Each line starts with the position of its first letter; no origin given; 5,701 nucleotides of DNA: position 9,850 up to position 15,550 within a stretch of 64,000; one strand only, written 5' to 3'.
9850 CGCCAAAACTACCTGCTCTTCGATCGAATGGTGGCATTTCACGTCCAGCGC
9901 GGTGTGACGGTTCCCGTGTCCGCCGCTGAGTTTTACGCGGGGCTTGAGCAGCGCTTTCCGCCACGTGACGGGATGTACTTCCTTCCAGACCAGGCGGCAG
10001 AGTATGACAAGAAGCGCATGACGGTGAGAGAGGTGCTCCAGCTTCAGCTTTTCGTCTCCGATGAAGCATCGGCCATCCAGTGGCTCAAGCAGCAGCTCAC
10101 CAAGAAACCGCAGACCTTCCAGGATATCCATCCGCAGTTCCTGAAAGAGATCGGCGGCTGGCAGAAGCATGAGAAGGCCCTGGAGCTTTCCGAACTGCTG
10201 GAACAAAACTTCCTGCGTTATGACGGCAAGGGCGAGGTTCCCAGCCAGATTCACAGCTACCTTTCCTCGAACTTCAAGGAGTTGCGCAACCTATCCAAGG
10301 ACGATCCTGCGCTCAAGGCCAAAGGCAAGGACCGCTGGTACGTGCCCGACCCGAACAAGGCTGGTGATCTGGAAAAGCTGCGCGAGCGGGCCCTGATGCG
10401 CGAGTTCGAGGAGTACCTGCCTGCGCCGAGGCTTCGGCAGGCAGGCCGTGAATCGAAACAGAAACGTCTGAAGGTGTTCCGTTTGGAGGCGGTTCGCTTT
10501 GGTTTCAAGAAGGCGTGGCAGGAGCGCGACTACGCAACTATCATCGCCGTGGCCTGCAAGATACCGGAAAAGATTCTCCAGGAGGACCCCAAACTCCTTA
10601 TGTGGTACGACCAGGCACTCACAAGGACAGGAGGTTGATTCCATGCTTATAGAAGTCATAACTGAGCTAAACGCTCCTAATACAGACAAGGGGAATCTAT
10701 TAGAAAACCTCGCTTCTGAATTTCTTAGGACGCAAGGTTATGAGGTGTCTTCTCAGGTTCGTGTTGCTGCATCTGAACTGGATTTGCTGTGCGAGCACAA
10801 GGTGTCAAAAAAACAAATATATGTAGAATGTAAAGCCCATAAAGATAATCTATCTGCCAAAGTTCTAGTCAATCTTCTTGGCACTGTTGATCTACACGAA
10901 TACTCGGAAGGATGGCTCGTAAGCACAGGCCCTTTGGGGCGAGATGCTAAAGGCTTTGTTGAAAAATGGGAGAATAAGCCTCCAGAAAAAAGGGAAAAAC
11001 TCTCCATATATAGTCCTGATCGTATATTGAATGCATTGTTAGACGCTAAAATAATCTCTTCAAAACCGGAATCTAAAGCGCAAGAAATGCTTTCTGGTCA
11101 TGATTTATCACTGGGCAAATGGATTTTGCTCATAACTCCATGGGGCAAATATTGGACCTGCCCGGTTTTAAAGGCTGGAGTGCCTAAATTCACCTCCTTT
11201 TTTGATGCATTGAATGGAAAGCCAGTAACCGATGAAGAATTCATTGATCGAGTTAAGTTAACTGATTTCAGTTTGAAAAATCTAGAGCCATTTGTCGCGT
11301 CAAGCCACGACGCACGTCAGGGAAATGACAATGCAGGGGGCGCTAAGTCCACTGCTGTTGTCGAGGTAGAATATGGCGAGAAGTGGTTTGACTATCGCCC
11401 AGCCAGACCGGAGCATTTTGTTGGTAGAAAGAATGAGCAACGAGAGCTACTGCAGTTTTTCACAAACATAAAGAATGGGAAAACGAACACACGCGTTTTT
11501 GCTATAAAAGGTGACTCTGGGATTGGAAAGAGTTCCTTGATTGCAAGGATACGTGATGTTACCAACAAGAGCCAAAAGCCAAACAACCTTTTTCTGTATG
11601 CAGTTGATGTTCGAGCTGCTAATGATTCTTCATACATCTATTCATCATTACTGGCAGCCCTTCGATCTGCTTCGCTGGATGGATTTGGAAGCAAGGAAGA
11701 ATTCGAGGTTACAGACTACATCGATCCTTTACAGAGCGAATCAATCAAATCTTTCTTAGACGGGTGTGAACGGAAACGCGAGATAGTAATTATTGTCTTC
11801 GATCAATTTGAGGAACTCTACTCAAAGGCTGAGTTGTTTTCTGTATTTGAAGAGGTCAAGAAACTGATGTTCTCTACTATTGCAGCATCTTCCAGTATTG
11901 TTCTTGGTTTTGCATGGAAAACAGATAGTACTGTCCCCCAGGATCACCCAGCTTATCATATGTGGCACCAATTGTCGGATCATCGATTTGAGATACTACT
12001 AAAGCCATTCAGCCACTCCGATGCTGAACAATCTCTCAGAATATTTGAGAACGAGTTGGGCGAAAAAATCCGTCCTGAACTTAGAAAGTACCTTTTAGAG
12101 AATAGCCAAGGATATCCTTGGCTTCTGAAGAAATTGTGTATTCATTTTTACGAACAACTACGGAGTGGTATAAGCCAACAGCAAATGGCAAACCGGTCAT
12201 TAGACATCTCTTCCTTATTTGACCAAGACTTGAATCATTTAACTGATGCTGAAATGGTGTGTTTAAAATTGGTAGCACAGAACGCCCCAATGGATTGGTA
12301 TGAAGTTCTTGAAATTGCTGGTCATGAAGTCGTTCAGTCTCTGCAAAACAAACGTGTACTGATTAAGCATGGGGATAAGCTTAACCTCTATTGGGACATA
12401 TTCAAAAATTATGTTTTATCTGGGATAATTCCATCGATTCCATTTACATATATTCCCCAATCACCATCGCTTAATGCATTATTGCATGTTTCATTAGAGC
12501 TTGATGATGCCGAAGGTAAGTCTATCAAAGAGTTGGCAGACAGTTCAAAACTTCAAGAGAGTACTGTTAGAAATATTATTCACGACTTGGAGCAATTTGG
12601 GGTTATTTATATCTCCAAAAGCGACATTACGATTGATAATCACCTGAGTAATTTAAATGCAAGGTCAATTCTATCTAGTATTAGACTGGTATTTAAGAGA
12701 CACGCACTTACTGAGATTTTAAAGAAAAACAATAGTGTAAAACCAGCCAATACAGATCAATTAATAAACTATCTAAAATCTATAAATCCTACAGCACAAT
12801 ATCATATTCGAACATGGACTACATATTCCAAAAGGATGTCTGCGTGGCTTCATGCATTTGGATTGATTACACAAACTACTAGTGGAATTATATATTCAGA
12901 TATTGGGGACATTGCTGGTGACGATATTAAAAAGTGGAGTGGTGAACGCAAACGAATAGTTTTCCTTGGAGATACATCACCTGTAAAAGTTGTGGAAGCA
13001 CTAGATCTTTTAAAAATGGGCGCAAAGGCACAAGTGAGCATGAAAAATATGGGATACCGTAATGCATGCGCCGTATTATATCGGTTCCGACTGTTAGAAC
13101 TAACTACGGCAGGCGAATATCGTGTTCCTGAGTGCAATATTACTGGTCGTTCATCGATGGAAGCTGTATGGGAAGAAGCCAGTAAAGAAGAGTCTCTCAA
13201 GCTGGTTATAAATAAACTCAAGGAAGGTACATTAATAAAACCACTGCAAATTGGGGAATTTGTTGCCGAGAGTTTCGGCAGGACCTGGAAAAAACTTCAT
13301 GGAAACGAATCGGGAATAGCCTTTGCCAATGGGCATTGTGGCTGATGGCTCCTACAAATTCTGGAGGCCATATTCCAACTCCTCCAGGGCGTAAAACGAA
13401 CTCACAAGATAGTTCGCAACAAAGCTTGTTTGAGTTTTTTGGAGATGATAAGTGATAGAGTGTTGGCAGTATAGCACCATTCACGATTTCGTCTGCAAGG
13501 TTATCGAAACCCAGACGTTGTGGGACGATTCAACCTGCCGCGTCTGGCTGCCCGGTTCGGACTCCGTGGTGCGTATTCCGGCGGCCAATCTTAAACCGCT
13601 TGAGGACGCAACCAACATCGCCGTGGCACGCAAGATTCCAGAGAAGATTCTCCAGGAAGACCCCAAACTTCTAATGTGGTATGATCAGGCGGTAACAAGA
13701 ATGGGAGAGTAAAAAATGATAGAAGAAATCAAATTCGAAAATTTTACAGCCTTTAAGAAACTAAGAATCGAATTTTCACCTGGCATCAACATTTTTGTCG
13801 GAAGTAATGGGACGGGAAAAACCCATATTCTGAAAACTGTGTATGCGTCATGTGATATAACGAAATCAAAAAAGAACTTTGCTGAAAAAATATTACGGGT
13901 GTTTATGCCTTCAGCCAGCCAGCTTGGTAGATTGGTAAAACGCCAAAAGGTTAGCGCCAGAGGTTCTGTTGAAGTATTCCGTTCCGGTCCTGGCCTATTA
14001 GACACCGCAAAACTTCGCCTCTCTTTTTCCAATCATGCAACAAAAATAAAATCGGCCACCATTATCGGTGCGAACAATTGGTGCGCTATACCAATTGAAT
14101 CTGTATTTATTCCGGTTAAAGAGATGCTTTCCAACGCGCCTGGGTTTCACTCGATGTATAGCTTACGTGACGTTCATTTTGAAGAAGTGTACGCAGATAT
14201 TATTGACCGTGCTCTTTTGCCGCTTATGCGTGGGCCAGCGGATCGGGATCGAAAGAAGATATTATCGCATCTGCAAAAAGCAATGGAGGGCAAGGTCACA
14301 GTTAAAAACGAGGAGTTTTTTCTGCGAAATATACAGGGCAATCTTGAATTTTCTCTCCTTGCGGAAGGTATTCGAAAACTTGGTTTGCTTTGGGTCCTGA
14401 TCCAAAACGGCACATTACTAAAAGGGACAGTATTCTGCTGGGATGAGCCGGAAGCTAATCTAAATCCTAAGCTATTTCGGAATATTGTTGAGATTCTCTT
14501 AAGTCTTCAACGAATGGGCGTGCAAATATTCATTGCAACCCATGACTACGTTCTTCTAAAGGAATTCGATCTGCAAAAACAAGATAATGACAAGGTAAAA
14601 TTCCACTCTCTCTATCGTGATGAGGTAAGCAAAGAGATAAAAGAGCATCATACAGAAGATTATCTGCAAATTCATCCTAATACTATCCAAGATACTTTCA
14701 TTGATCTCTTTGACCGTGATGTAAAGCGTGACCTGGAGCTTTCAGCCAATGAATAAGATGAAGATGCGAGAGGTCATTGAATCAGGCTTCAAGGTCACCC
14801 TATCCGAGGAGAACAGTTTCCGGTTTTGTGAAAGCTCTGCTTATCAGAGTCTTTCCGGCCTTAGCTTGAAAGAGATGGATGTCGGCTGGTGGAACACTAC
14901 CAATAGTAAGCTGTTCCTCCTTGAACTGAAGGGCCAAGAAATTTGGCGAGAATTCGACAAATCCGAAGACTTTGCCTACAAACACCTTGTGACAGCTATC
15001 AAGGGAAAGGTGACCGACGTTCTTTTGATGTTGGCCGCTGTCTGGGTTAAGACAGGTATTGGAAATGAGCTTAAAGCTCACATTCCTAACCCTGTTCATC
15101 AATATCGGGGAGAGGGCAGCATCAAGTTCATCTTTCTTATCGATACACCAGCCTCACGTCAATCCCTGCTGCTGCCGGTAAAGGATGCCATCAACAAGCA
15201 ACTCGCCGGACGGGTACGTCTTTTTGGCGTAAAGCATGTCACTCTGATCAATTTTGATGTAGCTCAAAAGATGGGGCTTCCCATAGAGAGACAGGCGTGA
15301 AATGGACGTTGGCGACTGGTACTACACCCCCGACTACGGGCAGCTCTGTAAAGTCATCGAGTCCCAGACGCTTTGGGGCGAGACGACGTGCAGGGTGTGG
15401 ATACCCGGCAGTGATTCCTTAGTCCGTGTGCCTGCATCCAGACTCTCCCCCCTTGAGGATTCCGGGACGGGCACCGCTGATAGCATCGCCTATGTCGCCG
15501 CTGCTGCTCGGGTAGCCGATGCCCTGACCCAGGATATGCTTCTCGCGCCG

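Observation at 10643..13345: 900-aa Mrr-like nuclease - P-loop STAND/AAA NTPase - wHTH fusion inserted directly after pglXI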

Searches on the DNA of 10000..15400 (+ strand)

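Call 15: search_dna_similar(query=window:10000-15400:+, collection=ecoli_genomes, mode=near, max_rows=15)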
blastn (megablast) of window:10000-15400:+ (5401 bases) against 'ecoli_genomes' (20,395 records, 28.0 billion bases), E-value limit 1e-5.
No match.

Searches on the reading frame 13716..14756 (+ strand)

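Call 5: search_protein_families(library=pfam, proteins=[window:13716-14756:+], max_evalue=0.01)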
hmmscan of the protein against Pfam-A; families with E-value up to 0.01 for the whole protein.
window:13716-14756:+ (346 aa): 4 families
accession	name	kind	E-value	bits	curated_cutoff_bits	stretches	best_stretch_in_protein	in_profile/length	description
PF13304.12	AAA_21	-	5.1e-21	76.5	27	1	145-281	175-303/304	AAA domain, putative AbiEii toxin, Type IV TA system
PF13175.12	AAA_15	-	1.7e-12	48.1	32.1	1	1-43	1-44/374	AAA ATPase domain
PF13476.12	AAA_23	-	8.7e-09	36.7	27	1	5-40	2-37/201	AAA domain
PF02463.25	SMC_N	-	1.4e-08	34.9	40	1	1-87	1-81/220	RecF/RecN/SMC N terminal domain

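Call 6: search_protein_families(library=padloc, proteins=[window:13716-14756:+], max_evalue=0.01)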
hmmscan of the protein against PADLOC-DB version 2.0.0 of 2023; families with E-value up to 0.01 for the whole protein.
window:13716-14756:+ (346 aa): 126 families (the best 25 are shown)
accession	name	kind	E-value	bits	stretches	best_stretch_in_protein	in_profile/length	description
PDLC04213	HEC-02A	-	2.9e-130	432.7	1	1-340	1-334/337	-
PDLC04146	HEC-02B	-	1.1e-67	226.5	1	1-300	1-302/344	-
PDLC04214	HEC-02A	-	8.3e-58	194.3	1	1-339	1-336/338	-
PDLC02980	AriA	-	4.7e-21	74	2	145-281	175-303/304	-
PDLC03878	NsnB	-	3.6e-16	57.8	2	229-337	229-340/345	-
PDLC02335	AbiLi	-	2.9e-15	54.2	1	1-294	49-248/326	AbiLi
PDLC04033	PD-T4-4_A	-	4.6e-15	53.8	1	177-285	264-374/460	-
PDLC02336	AbiLi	-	5e-15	53.9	2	1-44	1-44/340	AbiLi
PDLC02979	AriA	-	6.8e-15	53.7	2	1-43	1-44/373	-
PDLC04135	mad3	-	1.6e-14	52.3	2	1-75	1-72/374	mads_3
PDLC02981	AriAB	-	4.3e-13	46.8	2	238-303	332-396/694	-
PDLC02915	ATPase-Toprim_I-B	-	5.5e-13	46.6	2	1-42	2-42/623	-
PDLC04032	PD-T4-4_A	-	2e-12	44.8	1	176-284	282-394/474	-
PDLC00096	GajA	-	4.5e-12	43.5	1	2-42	3-44/630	AAA ATPase domain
PDLC00091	GajA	-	5.2e-12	43.4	2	2-42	3-44/627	AAA ATPase domain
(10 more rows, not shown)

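Call 7: search_protein_families(library=ncbifam, proteins=[window:13716-14756:+], max_evalue=0.01)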
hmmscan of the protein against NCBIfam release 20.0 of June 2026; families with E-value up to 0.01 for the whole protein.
window:13716-14756:+ (346 aa): 36 families (the best 25 are shown)
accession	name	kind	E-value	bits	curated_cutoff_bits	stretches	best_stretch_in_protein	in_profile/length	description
TIGR00611.2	recf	equivalog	5e-10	39.1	172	1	2-54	1-53/339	DNA replication/repair protein RecF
TIGR02673.1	FtsE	equivalog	1.7e-09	37.7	264.85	1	238-284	157-203/214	cell division ATP-binding protein FtsE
NF003034.1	PRK03918.1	equivalog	2.2e-09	35.9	700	1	2-50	3-51/878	DNA double-strand break repair ATPase Rad50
NF041760.1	PtuA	equivalog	4.4e-09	35.8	500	1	2-43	52-93/524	retron Ec78 anti-phage system effector ATPase PtuA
NF038234.1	retron_eff_Eco8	equivalog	1.4e-08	33.8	250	1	2-43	3-44/679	retron Eco8 family effector endonuclease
NF047739.1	antiphage_MADS3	equivalog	1.7e-08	34.1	420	1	1-50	1-49/427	methylation-associated defense system AAA family ATPase MAD3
NF041034.1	Rad50_Sulf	equivalog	2e-08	32.6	1000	1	2-52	3-53/872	DNA double-strand break repair ATPase Rad50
TIGR03608.1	L_ocin_972_ABC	subfamily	2.9e-07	30.1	254.85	1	238-285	154-201/206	putative bacteriocin export ABC transporter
NF002244.0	PRK01156.1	equivalog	3.1e-07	28.9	847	1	1-42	2-43/895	DNA double-strand break repair ATPase Rad50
TIGR01166.1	cbiO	subfamily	9.6e-07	28.4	211.8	1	233-279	142-188/190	cobalt ABC transporter, ATP-binding protein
NF000355.4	ribo_prot_ABC_F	equivalog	3.1e-05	23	380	0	6-52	322-369/499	ribosomal protection-like ABC-F family protein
NF045780.1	TrlF_fam_ATP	equivalog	4.5e-05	22.4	350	1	4-57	292-344/944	TrlF family AAA-like ATPase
TIGR02169.1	SMC_prok_A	equivalog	6.2e-05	20.9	729.4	1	2-40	2-41/1165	chromosome segregation protein SMC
NF008338.0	PRK11124.1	equivalog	9.6e-05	22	369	1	229-279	152-202/242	arginine ABC transporter ATP-binding protein ArtP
TIGR03411.1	urea_trans_UrtD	equivalog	0.00011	22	304.1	1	5-58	10-64/242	urea ABC transporter ATP-binding protein UrtD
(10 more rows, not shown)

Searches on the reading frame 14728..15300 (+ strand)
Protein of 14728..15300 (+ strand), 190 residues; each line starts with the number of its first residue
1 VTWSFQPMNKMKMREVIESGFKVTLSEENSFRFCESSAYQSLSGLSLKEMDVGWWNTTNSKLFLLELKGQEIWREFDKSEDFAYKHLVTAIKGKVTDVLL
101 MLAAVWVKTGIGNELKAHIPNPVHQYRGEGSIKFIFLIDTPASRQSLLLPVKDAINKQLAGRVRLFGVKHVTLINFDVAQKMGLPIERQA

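Call 5: search_protein_families(library=pfam, proteins=[window:14728-15300:+], max_evalue=0.01)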
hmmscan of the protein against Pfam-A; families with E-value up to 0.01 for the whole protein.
window:14728-15300:+ (190 aa): 0 families

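Call 6: search_protein_families(library=padloc, proteins=[window:14728-15300:+], max_evalue=0.01)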
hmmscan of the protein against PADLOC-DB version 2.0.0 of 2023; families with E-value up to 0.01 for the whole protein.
window:14728-15300:+ (190 aa): 5 families
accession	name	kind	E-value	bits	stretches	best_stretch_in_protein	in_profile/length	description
PDLC04224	HEC-02B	-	1.4e-39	133.9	1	13-185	1-174/182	-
PDLC04221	HEC-02B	-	3.4e-10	38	1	11-184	1-168/171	-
PDLC04225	HEC-02B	-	1.5e-05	23.1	1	25-182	15-169/173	-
PDLC04217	HEC-02B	-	0.0024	15.9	0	127-179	98-150/169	-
PDLC04222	HEC-02B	-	0.0061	14.8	1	11-50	1-40/162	-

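Call 7: search_protein_families(library=ncbifam, proteins=[window:14728-15300:+], max_evalue=0.01)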
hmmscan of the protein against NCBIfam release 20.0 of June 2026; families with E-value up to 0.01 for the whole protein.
window:14728-15300:+ (190 aa): 0 families
